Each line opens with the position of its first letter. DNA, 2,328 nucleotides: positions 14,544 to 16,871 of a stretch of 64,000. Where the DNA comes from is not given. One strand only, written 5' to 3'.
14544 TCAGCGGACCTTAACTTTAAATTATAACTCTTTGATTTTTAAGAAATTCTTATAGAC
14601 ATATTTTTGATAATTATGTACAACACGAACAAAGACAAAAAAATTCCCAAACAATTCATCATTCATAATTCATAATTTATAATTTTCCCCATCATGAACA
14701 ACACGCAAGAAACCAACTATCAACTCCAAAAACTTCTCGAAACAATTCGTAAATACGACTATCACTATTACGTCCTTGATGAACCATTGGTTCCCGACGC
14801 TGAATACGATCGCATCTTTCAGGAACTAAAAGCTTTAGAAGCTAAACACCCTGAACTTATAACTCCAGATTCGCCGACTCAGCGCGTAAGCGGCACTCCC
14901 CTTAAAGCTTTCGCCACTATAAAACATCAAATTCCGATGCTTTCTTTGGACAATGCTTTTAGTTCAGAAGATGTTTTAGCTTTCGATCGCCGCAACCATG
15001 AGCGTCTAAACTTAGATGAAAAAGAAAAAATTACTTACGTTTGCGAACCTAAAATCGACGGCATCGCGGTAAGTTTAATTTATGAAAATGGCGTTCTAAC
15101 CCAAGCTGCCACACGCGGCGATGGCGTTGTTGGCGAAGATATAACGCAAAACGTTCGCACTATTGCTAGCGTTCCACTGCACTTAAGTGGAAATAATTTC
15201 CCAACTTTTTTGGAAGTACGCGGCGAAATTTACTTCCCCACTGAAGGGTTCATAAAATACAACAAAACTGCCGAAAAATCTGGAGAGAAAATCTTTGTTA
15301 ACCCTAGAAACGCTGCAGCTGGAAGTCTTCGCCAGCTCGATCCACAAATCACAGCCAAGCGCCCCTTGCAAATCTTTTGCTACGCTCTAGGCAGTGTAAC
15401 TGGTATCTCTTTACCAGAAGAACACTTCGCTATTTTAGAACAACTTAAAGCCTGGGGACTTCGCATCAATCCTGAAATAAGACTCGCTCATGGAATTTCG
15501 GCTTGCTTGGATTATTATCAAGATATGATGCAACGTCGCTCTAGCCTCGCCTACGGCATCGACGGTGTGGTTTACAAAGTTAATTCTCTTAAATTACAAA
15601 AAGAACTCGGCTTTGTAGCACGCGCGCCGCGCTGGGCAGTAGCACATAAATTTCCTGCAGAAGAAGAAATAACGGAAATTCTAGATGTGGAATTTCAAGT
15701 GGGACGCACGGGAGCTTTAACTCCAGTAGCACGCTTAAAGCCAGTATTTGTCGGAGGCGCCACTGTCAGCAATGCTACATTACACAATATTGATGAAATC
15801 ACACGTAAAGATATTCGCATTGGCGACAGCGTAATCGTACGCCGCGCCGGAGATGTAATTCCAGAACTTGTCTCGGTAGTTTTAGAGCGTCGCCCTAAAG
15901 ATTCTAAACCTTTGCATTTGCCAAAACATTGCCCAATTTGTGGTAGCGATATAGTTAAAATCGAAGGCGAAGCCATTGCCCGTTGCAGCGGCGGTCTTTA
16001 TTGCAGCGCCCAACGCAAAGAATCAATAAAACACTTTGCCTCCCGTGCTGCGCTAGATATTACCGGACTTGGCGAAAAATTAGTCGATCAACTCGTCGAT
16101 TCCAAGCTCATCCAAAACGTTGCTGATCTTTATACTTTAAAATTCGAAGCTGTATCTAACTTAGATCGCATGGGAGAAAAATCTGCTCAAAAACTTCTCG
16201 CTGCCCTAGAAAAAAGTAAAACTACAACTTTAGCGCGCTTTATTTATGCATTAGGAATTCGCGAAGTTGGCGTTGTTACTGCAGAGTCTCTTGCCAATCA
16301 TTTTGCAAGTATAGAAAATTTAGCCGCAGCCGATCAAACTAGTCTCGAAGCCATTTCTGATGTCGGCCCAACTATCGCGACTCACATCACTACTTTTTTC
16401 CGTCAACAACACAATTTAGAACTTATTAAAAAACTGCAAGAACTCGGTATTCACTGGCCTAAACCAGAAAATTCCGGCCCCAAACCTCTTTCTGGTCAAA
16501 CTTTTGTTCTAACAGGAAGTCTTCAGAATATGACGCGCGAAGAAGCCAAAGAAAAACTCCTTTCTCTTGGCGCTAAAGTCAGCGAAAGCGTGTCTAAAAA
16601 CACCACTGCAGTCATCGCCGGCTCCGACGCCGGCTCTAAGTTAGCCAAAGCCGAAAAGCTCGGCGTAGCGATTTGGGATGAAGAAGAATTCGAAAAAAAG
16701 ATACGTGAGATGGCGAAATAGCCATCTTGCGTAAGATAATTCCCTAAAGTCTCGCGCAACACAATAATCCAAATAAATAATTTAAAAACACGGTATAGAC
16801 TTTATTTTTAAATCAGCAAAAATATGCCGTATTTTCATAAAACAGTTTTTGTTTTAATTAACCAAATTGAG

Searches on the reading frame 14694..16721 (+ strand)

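Call 93: search_protein_families(library=ncbifam, proteins=[window:14694-16721:+], max_evalue=0.00001)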
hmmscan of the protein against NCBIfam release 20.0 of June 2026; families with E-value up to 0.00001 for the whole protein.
window:14694-16721:+ (675 aa): 7 families
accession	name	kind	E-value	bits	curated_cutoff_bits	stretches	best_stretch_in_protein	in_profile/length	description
NF005932.1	PRK07956.1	equivalog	4.9e-288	957.2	369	1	10-668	2-662/664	NAD-dependent DNA ligase LigA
TIGR00575.1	dnlj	equivalog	2.5e-263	875.3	444.45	1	15-666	2-652/652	NAD-dependent DNA ligase LigA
NF010931.0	PRK14351.1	equivalog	1.8e-219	730.8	1051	1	5-672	30-684/692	NAD-dependent DNA ligase LigA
NF010930.0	PRK14350.1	equivalog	5.2e-125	418.3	652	1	9-662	7-657/669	NAD-dependent DNA ligase LigA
NF005987.0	PRK08097.1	equivalog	6.6e-61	206.4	498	1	6-587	29-558/562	NAD-dependent DNA ligase LigB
NF004844.0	PRK06195.1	equivalog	2.4e-08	33.7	373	1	584-654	219-276/309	DNA polymerase III subunit epsilon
NF010337.0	PRK13766.1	equivalog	1.3e-06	26.8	610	1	502-572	707-778/781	Hef nuclease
